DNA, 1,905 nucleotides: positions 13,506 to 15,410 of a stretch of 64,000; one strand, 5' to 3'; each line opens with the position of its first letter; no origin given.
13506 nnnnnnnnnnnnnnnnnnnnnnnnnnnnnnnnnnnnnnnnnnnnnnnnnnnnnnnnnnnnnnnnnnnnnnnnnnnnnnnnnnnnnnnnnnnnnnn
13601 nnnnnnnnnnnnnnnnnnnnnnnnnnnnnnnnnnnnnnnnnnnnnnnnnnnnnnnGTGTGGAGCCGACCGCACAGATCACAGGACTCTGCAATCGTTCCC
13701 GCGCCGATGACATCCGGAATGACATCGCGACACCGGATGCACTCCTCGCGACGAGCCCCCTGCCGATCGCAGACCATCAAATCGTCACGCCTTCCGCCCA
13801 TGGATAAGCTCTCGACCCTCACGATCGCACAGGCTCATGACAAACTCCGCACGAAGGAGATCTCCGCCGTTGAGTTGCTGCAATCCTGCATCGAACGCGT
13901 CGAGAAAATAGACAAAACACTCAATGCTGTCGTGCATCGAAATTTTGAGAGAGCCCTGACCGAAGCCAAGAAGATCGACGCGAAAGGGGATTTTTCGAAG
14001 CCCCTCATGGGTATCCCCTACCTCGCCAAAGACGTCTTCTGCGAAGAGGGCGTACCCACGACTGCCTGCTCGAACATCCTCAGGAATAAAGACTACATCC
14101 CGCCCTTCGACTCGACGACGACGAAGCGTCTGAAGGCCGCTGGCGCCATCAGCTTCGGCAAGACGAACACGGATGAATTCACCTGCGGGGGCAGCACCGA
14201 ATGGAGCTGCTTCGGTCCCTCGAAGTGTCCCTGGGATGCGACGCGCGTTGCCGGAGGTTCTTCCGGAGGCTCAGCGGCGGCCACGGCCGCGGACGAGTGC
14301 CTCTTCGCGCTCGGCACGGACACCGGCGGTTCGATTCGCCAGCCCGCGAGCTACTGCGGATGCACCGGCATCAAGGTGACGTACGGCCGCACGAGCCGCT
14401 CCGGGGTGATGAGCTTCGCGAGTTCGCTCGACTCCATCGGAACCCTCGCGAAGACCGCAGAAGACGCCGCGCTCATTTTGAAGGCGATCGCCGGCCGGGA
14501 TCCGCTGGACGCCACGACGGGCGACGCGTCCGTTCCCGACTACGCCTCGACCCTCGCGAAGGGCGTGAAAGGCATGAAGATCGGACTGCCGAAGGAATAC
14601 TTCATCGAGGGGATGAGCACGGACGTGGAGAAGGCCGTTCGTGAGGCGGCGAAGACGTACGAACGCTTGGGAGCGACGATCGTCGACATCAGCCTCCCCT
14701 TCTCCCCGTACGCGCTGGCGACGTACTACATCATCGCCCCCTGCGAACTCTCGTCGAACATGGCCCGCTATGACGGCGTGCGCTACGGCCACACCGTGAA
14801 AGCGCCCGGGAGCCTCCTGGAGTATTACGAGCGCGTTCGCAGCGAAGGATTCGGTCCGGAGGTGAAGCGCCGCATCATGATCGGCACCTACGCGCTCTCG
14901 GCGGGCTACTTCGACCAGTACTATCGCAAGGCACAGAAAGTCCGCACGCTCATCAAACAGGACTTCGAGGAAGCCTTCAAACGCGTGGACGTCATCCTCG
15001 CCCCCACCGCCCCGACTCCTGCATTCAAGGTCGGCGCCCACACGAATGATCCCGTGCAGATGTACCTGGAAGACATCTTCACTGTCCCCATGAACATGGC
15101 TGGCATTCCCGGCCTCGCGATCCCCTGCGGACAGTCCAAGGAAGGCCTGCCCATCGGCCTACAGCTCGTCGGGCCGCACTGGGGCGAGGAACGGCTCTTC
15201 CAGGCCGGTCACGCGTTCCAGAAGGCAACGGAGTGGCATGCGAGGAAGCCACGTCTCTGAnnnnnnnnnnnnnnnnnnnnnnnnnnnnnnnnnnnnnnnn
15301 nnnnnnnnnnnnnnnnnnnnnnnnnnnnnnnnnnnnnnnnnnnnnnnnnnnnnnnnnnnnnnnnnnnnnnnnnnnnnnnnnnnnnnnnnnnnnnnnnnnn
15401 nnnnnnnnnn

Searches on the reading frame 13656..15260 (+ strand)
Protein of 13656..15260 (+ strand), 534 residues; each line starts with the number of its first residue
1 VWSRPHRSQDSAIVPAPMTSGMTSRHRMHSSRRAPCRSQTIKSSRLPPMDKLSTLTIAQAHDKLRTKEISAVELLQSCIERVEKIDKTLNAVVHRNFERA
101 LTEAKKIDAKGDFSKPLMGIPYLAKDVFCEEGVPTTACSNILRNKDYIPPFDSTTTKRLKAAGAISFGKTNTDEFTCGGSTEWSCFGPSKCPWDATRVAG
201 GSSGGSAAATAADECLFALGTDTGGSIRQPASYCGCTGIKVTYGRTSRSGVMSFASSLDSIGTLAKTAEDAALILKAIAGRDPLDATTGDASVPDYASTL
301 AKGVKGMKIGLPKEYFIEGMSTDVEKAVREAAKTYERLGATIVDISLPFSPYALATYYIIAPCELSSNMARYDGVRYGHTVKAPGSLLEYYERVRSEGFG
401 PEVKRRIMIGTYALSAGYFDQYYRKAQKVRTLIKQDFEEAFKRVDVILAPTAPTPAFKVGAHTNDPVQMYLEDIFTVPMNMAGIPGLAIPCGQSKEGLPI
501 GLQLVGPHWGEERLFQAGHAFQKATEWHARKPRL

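Call 57: search_protein_families(library=pfam, proteins=[window:13656-15260:+], max_evalue=0.001)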
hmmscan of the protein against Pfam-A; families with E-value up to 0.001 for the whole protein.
window:13656-15260:+ (534 aa): 1 family
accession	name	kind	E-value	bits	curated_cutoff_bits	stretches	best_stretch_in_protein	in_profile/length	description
PF01425.27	Amidase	-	2.2e-145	485.6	27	1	73-514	1-444/445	Amidase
